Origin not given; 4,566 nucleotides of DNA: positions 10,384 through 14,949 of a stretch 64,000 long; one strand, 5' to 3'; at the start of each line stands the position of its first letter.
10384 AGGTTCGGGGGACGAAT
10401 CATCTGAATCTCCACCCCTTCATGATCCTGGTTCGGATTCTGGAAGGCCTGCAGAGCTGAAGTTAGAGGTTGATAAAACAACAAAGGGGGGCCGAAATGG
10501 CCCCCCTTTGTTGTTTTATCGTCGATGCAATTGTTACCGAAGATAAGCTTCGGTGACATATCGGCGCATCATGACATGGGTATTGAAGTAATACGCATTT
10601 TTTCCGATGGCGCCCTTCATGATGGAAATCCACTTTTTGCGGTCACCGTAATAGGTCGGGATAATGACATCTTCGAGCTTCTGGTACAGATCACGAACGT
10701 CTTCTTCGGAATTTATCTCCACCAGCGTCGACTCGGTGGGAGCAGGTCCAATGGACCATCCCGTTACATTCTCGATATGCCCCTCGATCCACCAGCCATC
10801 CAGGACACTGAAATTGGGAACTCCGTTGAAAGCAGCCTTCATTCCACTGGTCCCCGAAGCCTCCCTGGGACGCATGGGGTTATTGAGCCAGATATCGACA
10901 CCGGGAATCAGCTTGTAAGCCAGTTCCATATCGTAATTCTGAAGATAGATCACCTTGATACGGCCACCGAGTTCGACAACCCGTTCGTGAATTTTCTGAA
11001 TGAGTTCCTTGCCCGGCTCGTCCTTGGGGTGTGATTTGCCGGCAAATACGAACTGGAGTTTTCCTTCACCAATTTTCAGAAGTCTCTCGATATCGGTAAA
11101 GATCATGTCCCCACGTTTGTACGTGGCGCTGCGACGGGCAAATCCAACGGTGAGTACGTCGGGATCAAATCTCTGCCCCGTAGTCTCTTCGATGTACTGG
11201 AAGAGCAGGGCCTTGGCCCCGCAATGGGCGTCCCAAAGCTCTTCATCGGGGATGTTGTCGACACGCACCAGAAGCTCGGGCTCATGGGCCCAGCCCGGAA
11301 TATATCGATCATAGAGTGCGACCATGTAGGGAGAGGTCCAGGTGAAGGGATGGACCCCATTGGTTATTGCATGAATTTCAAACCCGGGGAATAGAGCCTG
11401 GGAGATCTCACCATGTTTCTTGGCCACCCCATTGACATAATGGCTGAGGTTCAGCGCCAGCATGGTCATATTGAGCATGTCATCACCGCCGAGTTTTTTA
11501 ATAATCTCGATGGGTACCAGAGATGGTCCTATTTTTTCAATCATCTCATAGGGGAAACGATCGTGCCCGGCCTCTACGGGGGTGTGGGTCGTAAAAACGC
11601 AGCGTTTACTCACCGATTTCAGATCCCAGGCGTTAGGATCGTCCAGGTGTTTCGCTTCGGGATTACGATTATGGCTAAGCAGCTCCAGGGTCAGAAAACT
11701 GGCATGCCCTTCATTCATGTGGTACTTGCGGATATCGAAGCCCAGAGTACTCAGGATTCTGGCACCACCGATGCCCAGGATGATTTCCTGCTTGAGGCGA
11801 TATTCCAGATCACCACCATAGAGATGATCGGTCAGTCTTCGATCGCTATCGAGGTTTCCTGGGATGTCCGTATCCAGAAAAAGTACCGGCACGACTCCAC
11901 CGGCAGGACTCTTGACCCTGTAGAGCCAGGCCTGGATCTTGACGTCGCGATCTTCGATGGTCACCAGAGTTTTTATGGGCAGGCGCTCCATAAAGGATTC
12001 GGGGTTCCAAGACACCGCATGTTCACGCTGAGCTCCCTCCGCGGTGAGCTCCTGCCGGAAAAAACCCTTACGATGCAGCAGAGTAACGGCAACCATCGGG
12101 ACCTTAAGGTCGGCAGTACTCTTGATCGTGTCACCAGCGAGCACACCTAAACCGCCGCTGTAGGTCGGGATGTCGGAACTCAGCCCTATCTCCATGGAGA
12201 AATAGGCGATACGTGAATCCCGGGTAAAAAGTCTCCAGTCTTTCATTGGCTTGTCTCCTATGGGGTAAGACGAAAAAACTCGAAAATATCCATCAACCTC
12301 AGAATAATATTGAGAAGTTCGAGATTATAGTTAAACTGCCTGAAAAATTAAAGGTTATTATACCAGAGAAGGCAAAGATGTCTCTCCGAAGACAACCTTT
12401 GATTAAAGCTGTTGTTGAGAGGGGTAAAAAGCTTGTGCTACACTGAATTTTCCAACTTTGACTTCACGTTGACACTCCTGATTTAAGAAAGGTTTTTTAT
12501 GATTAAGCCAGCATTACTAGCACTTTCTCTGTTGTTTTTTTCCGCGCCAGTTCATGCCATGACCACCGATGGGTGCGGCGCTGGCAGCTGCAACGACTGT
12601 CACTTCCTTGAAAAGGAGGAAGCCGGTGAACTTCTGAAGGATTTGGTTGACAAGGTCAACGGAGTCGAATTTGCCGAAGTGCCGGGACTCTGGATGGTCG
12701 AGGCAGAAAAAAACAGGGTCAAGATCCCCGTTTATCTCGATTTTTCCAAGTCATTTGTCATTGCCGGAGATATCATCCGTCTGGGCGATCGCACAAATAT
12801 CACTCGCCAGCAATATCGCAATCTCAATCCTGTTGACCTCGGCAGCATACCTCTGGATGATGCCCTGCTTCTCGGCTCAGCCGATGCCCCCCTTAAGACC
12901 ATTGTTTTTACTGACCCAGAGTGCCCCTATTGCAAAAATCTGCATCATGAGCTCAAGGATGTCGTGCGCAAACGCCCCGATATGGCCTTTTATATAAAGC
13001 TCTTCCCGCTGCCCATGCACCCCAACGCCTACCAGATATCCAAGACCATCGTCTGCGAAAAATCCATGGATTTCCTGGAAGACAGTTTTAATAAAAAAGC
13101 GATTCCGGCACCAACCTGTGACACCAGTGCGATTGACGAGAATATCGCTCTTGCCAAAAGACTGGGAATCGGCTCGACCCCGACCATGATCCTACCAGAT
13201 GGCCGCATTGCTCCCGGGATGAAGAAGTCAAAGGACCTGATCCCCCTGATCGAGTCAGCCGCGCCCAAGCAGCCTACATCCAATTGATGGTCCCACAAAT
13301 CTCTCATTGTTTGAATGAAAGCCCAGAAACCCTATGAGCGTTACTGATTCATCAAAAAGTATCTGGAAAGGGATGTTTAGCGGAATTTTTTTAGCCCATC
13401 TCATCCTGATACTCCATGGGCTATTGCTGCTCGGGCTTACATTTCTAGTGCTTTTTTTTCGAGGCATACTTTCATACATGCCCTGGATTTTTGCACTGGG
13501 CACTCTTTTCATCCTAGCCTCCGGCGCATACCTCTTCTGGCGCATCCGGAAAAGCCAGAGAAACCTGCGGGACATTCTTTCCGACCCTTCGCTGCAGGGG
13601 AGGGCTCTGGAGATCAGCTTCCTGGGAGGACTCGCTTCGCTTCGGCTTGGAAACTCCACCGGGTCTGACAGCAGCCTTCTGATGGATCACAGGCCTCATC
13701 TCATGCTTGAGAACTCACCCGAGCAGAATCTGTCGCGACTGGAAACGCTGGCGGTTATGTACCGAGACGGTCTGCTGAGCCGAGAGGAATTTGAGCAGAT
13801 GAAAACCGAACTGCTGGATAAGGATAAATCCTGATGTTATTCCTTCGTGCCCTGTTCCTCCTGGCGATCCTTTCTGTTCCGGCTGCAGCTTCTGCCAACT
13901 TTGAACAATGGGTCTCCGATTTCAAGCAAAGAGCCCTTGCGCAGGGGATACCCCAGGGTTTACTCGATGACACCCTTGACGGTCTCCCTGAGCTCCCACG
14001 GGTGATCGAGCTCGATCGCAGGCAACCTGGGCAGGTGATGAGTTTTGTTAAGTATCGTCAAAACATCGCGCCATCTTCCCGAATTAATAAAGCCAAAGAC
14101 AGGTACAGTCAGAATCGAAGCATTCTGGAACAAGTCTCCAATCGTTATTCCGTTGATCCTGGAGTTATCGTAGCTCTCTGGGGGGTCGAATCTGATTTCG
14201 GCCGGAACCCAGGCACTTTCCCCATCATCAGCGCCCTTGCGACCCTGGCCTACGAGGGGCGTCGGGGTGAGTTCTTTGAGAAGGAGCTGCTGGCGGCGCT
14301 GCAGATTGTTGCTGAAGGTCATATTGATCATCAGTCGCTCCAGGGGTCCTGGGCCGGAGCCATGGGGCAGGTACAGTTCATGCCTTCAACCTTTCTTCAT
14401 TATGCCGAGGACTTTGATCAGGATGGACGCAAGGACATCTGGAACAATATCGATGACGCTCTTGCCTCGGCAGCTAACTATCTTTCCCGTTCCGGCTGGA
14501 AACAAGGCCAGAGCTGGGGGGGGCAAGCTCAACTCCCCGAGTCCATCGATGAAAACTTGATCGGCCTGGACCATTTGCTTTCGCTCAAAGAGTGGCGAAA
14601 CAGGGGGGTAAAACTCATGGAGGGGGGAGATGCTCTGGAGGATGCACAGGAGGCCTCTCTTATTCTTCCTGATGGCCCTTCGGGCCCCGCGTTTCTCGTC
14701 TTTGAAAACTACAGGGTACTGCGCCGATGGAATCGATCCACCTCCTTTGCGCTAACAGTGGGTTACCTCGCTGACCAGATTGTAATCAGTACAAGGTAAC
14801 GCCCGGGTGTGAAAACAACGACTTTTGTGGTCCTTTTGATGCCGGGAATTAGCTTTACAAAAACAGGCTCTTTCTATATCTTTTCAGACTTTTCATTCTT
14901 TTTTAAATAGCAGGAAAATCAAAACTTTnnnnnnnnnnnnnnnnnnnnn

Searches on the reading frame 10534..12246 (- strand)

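Call 55: search_protein_families(library=pfam, proteins=[window:10534-12246:-], max_evalue=0.00001)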
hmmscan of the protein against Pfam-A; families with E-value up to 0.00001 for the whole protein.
window:10534-12246:- (570 aa): 1 family
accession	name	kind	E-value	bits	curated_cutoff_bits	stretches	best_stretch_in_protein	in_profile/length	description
PF00343.26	Phosphorylase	-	4.3e-30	105.1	27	1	254-488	320-583/713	Carbohydrate phosphorylase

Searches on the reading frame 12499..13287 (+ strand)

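Call 55: search_protein_families(library=pfam, proteins=[window:12499-13287:+], max_evalue=0.00001)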
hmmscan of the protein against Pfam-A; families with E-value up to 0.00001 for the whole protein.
window:12499-13287:+ (262 aa): 3 families
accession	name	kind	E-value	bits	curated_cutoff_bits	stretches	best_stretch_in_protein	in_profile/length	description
PF13098.12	Thioredoxin_2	-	7.7e-17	62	27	1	135-248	10-101/104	Thioredoxin-like domain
PF13462.12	Thioredoxin_4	-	3.1e-09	37.7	23.2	1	123-186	6-71/165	Thioredoxin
PF01323.26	DSBA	-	2.3e-06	27.9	25.6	0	136-174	4-42/191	DSBA-like thioredoxin domain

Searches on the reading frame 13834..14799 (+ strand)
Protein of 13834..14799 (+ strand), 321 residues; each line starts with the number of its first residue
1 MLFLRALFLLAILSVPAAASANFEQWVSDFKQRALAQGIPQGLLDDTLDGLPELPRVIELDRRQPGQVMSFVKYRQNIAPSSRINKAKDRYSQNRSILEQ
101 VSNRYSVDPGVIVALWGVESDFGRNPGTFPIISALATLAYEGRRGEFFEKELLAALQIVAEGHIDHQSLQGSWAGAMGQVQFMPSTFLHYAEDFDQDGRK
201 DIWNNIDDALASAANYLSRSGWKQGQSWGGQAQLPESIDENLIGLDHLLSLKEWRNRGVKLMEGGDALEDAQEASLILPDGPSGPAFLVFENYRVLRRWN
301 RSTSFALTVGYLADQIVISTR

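Call 55: search_protein_families(library=pfam, proteins=[window:13834-14799:+], max_evalue=0.00001)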
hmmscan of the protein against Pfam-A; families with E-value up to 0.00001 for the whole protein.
window:13834-14799:+ (321 aa): 1 family
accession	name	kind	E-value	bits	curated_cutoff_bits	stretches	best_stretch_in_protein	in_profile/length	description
PF13406.11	SLT_2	-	7.9e-108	360.5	24.3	1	22-314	1-292/292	Transglycosylase SLT domain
